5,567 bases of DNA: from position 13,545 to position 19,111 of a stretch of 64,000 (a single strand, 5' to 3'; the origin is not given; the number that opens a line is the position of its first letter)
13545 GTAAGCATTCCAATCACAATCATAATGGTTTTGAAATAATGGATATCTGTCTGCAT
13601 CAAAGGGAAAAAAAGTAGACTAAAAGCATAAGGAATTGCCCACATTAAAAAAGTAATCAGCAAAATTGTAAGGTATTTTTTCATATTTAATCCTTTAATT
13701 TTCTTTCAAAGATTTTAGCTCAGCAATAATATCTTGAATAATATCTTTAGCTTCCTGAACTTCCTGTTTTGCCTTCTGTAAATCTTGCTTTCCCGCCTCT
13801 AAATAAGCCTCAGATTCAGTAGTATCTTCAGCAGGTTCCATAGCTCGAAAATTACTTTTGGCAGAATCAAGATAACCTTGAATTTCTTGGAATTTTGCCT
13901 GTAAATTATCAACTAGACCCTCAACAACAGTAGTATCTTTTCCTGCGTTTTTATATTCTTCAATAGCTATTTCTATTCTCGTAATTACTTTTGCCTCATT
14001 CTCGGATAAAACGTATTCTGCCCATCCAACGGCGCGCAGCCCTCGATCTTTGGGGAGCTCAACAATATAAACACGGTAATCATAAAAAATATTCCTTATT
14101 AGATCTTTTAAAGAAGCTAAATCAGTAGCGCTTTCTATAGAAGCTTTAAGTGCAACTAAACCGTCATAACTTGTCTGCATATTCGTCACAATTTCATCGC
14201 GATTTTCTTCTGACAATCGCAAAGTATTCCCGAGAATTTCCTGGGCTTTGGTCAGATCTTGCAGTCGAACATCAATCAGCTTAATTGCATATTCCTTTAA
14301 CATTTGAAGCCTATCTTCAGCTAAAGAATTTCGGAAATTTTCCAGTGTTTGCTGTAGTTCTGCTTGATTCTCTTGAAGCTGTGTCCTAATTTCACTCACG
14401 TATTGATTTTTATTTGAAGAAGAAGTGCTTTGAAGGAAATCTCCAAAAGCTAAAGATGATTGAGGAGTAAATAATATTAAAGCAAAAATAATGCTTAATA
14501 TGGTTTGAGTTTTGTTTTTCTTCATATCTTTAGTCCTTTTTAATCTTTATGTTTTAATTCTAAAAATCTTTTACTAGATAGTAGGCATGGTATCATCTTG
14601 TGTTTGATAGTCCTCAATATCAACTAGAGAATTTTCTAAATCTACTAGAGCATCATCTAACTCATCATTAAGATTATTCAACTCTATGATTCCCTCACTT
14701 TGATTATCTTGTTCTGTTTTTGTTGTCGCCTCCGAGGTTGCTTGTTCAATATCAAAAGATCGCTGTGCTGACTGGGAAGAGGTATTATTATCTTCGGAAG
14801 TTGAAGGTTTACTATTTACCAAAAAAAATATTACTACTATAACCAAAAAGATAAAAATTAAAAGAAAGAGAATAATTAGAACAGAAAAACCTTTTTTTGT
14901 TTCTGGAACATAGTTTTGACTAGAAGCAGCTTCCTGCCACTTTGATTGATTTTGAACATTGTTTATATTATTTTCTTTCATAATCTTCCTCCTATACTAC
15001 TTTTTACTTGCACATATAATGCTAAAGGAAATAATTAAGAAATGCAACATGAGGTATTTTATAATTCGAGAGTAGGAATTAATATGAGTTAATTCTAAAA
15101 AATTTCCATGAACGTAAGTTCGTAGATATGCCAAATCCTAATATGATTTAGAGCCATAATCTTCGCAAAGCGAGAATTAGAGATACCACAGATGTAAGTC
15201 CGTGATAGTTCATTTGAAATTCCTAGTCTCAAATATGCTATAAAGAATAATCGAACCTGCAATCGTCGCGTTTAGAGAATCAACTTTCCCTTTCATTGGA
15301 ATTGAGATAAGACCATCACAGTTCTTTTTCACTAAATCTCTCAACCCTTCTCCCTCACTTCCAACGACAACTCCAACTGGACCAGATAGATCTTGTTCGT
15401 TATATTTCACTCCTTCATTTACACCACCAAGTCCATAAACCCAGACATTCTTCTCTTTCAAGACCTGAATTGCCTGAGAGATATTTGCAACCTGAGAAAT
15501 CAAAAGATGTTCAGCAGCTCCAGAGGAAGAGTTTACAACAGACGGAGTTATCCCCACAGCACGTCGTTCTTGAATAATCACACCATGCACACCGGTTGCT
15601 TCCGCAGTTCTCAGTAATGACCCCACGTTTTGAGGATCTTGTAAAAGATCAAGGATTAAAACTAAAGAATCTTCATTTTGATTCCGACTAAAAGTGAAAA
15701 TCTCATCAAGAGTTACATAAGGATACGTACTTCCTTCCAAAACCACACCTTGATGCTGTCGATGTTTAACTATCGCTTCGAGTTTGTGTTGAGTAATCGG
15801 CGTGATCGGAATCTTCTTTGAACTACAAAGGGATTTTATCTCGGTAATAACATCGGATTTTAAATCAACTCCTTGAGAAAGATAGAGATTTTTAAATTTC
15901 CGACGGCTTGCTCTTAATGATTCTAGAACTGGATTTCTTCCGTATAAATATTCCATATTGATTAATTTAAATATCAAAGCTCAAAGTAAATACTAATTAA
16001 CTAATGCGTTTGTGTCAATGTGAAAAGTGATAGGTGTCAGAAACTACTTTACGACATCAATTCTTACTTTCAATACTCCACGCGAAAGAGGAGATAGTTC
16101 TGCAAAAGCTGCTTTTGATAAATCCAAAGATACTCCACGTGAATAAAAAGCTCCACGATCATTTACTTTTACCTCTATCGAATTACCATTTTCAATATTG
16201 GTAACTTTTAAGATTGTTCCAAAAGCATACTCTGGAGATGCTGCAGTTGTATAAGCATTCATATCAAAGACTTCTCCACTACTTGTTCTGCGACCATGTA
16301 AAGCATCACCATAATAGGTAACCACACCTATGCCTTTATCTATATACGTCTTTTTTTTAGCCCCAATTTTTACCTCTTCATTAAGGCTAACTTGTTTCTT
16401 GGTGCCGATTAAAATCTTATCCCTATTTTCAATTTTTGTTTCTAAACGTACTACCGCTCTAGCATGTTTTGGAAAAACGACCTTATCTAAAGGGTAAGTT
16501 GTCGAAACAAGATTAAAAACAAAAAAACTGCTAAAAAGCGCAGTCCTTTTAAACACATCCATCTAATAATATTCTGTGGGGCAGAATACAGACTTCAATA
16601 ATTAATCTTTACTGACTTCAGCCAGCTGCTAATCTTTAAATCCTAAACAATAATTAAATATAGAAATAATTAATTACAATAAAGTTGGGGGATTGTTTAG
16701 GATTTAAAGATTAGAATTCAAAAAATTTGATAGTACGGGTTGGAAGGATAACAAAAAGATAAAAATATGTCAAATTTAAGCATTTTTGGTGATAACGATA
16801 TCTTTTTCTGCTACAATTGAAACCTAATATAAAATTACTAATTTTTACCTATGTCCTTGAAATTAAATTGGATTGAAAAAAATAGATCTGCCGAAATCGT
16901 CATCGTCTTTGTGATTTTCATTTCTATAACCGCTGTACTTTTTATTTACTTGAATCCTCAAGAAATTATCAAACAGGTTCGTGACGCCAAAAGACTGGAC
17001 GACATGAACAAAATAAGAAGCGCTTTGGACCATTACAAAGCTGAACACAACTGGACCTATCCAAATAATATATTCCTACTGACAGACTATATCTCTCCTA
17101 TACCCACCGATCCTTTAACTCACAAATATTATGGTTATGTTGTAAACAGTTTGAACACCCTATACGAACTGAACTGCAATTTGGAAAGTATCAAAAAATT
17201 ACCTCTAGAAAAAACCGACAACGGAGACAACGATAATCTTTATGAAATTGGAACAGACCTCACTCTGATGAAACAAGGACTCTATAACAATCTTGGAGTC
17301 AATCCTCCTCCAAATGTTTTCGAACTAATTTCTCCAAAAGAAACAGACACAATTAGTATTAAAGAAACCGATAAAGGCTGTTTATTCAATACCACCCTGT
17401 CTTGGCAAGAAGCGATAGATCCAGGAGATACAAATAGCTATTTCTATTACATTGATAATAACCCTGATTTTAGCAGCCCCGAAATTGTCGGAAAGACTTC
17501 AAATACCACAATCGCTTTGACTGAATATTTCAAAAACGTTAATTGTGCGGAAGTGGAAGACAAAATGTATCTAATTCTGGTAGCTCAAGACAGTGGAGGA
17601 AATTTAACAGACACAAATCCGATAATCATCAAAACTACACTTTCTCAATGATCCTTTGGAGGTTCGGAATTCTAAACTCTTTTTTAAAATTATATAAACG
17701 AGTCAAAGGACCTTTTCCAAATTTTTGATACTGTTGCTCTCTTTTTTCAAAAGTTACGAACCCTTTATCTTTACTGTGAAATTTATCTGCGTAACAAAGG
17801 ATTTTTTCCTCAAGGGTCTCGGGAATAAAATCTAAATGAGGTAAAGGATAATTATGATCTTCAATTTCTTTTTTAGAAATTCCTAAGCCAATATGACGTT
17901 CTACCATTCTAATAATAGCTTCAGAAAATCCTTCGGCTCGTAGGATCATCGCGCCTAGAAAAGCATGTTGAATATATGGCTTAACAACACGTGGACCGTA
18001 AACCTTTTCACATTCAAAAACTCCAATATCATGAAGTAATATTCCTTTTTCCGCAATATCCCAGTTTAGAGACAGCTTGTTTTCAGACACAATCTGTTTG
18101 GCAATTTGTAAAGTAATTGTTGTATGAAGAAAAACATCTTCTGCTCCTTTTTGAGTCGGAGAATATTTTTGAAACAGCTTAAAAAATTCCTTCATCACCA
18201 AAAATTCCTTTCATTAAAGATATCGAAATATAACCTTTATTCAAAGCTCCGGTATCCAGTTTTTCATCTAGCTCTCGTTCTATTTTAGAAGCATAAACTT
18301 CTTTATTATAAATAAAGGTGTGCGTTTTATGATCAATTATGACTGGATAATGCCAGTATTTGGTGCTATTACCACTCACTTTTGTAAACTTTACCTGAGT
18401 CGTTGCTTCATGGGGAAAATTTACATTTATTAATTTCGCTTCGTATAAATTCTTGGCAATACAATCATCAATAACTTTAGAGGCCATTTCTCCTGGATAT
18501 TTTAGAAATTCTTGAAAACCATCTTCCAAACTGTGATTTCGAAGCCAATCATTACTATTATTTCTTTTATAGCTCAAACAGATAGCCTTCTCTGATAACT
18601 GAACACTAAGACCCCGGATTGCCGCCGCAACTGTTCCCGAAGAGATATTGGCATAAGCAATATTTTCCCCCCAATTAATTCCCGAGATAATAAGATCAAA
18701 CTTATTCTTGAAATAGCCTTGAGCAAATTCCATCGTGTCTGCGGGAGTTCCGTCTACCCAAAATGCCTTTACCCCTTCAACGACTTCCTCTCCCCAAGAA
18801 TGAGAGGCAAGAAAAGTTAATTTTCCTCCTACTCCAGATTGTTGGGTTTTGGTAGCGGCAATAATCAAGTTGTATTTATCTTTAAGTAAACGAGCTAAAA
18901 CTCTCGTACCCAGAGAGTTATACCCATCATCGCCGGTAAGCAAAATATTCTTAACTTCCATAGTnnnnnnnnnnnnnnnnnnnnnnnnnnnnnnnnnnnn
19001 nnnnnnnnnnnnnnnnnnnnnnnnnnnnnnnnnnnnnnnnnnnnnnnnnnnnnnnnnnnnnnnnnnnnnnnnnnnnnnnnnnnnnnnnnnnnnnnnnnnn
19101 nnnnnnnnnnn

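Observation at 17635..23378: Nine-gene translationally coupled operon packed with nucleotide phosphohydrolases (3 NUDIX + SurE + HD + HD-like), Tag glycosylase, class III aminotransferase and an HExxH membrane protein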

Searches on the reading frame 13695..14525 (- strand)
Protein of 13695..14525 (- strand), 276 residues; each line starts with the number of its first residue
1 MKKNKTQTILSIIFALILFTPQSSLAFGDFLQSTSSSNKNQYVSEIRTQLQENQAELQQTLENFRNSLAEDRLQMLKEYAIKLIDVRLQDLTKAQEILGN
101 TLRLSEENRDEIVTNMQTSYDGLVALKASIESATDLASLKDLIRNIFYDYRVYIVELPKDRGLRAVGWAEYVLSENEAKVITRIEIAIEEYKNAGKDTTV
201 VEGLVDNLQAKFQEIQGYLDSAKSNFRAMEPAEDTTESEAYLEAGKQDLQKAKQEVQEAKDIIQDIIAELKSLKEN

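Call 12: search_protein_families(library=pfam, proteins=[window:13695-14525:-], max_evalue=0.001)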
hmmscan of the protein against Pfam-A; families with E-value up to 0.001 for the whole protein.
window:13695-14525:- (276 aa): 1 family
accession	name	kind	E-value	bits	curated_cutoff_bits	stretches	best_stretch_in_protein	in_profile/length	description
PF03915.18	AIP3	-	0.00071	19.3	31.6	0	40-271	71-217/406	Actin interacting protein 3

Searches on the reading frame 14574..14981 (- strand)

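Call 12: search_protein_families(library=pfam, proteins=[window:14574-14981:-], max_evalue=0.001)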
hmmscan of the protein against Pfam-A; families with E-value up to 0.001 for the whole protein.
window:14574-14981:- (135 aa): 2 families
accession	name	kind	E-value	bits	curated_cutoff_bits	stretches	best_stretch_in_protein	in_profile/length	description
PF25184.1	YxzE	-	0.00032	22.1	40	1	38-83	4-38/65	YxzE-like putative bacteriocin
PF06237.18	SLC52_ribofla_tr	-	0.00074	19.1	27.9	1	9-94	169-252/429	Solute carrier family 52, riboflavin transporter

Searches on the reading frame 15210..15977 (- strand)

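Call 12: search_protein_families(library=pfam, proteins=[window:15210-15977:-], max_evalue=0.001)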
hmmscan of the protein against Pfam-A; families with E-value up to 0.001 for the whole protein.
window:15210-15977:- (255 aa): 2 families
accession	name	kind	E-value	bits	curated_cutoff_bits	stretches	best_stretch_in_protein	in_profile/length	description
PF00588.24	SpoU_methylase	-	2.4e-38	131.9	29.7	1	105-246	2-142/142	SpoU rRNA Methylase family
PF08032.17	SpoU_sub_bind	-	1.2e-14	54.9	22.8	1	10-87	1-75/76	RNA 2'-O ribose methyltransferase substrate binding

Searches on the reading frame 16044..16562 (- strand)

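Call 12: search_protein_families(library=pfam, proteins=[window:16044-16562:-], max_evalue=0.001)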
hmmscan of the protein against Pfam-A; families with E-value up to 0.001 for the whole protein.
window:16044-16562:- (172 aa): 1 family
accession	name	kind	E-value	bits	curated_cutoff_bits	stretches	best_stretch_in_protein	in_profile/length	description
PF03330.24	DPBB_1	-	4.7e-15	56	28.8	1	81-168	6-83/83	Lytic transglycolase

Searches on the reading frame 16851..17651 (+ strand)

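Call 12: search_protein_families(library=pfam, proteins=[window:16851-17651:+], max_evalue=0.001)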
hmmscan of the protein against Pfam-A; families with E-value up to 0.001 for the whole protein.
window:16851-17651:+ (266 aa): 1 family
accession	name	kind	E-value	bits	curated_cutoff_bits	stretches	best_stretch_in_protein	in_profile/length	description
PF14292.12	SusE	-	0.00058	20.5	25.2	0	153-224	10-80/106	SusE outer membrane protein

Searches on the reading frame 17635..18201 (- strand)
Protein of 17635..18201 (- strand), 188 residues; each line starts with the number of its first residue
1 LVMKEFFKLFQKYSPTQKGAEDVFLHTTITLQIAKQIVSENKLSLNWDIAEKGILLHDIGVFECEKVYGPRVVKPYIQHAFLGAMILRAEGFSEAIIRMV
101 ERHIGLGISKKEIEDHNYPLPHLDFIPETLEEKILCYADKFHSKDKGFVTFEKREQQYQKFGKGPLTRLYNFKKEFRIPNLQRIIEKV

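Call 3: search_protein_families(library=pfam, proteins=[window:17635-18201:-], max_evalue=0.01)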
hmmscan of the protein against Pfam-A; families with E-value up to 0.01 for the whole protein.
window:17635-18201:- (188 aa): 1 family
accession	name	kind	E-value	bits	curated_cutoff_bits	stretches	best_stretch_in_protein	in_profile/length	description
PF01966.28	HD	-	1.6e-09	38.5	22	1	24-142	2-114/116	HD domain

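Call 4: search_protein_families(library=ncbifam, proteins=[window:17635-18201:-], max_evalue=0.01)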
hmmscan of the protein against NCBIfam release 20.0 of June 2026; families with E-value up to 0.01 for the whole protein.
window:17635-18201:- (188 aa): 5 families
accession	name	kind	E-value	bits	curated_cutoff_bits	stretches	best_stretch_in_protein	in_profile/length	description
TIGR00295.1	TIGR00295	hypoth_equivalog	1.1e-20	74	172.35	1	21-143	12-125/164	TIGR00295 family protein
NF009343.0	PRK12703.1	equivalog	1.4e-18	66.9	434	1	9-160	178-310/339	tRNA (cytidine(56)-2'-O)-methyltransferase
TIGR00277.1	HDIG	domain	2.7e-10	40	27.6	1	21-105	3-83/84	HDIG domain-containing metalloprotein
NF045665.1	NTPtran_DVU1551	equivalog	4.9e-06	25.8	315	1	27-161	226-330/359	DVU_1551 family NTP transferase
TIGR03276.1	Phn-HD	hypoth_equivalog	0.0028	17.2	214.6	1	4-104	5-99/179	phosphonate degradation HD-domain oxygenase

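Call 25: search_solved_structures(query=window:17635-18201:-, max_evalue=0.01)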
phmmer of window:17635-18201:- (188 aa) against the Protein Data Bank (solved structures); distinct sequences matched with E-value up to 0.01: 1.
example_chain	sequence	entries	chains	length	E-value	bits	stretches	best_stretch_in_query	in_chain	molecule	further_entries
9o7t_A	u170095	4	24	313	0.0052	19.7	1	19-167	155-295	Cmp-binding-factor 1 | YhaM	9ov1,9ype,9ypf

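Call 27: search_protein_families(library=padloc, proteins=[window:17635-18201:-], max_evalue=0.01)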
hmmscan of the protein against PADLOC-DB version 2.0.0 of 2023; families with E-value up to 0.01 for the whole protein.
window:17635-18201:- (188 aa): 0 families

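Call 39: find_related_loci(query=window:17635-18201:-, collection=genome_contigs, flank=10000)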
Query window:17635-18201:- (188 aa) in genome_contigs; peptide patterns used: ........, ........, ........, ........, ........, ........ (x = any residue, [..] = any of these).
34 stretches matched a pattern, but none encodes a relative of the query by tblastn (E <= 1e-3).

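Call 66: search_protein_representatives(protein=window:17635-18195:-)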
Query: 186 residues. Proteins with E-value up to 0.001 (for the whole library): 790; up to 1e-10: 328; up to 1e-30: 6. The best 150 are listed.
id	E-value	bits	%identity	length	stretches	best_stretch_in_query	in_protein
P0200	9.6e-69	247.1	60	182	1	1-181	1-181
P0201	1.6e-38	148.5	40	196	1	3-185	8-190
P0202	5.0e-36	140.4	42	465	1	4-185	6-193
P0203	8.0e-33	130.0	44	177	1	1-173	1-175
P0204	4.6e-31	124.3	40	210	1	7-185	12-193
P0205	5.3e-31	124.1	38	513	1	5-184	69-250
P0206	2.7e-30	121.8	36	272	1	6-181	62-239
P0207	4.0e-30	121.2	40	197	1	20-183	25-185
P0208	1.8e-28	115.8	40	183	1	21-183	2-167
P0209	7.0e-28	113.9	36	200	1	4-181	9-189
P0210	2.3e-27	112.2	40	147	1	4-143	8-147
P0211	3.8e-27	111.5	38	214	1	2-185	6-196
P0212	7.6e-27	110.5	37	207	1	3-185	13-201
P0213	8.2e-27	110.4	37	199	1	6-185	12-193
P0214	1.2e-26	109.9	39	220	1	26-185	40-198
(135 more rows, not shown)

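Call 69: find_related_loci(query=A5, collection=metagenome_contigs, flank=8000)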
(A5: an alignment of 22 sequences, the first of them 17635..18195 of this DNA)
Query A5 (186 aa) in metagenome_contigs; peptide patterns used: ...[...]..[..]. (x = any residue, [..] = any of these).
598 stretches matched a pattern (row limit reached: there are more); 552 encode a relative of the query (tblastn E <= 1e-3); the best 80 are kept; 80 distinct loci.
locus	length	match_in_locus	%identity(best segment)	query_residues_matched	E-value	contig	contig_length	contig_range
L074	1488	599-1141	40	2-182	5e-43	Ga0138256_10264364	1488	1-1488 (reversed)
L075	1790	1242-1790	42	2-178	4e-41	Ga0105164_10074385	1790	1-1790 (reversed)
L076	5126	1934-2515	39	4-185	6e-39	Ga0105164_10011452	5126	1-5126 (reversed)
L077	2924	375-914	42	2-182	2e-38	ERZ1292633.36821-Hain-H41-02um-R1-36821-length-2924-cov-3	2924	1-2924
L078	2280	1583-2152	38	3-184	2e-38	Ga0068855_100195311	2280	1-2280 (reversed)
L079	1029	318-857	38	2-179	7e-40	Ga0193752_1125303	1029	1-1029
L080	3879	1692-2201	41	21-185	8e-38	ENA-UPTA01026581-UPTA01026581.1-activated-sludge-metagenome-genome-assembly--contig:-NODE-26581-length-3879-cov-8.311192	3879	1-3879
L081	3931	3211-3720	40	21-185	2e-37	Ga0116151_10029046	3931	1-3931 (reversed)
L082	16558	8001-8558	37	2-185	2e-37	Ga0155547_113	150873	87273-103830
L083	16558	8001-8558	37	2-185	2e-37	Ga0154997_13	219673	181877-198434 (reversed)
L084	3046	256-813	37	2-185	2e-37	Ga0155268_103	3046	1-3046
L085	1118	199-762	37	1-185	3e-38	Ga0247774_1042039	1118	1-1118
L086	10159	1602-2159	37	2-185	5e-37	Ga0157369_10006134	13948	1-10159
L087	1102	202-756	38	1-185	1e-38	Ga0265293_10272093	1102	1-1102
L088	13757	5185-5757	40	3-185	1e-36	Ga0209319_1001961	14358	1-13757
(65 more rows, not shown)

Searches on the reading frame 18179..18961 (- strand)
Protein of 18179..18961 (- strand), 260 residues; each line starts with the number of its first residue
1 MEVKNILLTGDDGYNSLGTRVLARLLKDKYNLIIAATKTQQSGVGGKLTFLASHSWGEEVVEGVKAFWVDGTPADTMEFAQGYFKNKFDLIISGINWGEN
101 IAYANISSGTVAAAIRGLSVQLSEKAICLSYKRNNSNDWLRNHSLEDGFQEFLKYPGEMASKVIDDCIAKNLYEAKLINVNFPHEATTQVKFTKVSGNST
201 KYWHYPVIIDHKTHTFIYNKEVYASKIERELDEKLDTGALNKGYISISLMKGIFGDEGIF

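Call 3: search_protein_families(library=pfam, proteins=[window:18179-18961:-], max_evalue=0.01)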
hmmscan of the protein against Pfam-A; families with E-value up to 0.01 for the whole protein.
window:18179-18961:- (260 aa): 1 family
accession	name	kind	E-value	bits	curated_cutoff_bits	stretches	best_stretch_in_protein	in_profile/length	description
PF01975.23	SurE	-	9.9e-35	120.5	22.1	1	6-198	1-185/189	Survival protein SurE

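Call 4: search_protein_families(library=ncbifam, proteins=[window:18179-18961:-], max_evalue=0.01)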
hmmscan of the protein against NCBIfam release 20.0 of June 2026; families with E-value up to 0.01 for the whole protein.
window:18179-18961:- (260 aa): 13 families
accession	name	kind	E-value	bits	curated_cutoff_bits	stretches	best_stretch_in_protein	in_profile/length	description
TIGR00087.1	surE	equivalog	2e-37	128.9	135.1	1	5-251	2-248/252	5'/3'-nucleotidase SurE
NF001491.0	PRK00346.2-1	equivalog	3.7e-31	108.3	290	1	4-197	3-196/266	5'/3'-nucleotidase SurE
NF001490.0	PRK00346.1-4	equivalog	1.8e-30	105.9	233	1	5-249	2-233/254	5'/3'-nucleotidase SurE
NF001493.0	PRK00346.2-3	equivalog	7.3e-28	97.9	230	1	5-235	6-230/269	5'/3'-nucleotidase SurE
NF001494.0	PRK00346.2-4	equivalog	6.6e-27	94.7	313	1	4-249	2-239/259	5'/3'-nucleotidase SurE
NF001492.0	PRK00346.2-2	equivalog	9.5e-27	93.8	271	1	3-248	3-237/261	5'/3'-nucleotidase SurE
NF010545.0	PRK13935.1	equivalog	1.5e-25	89.9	365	1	5-251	2-233/254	stationary phase survival protein SurE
NF001489.0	PRK00346.1-3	equivalog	2.4e-25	89.3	295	1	5-248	2-226/250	5'/3'-nucleotidase SurE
NF010543.0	PRK13933.1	equivalog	2.5e-25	89.5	280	1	5-248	2-232/253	stationary phase survival protein SurE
NF010544.0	PRK13934.1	equivalog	2.7e-20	72.6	325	1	5-203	2-193/266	stationary phase survival protein SurE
NF010542.0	PRK13932.1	equivalog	1.7e-17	63.5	436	1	5-218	11-210/261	stationary phase survival protein SurE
NF001488.0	PRK00346.1-1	equivalog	8.8e-16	58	396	1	5-131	2-127/253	5'/3'-nucleotidase SurE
NF010541.0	PRK13931.1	equivalog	3.3e-13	49.6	422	1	6-202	3-195/261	5'/3'-nucleotidase SurE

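Call 27: search_protein_families(library=padloc, proteins=[window:18179-18961:-], max_evalue=0.01)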
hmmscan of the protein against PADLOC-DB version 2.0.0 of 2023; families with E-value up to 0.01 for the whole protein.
window:18179-18961:- (260 aa): 0 families
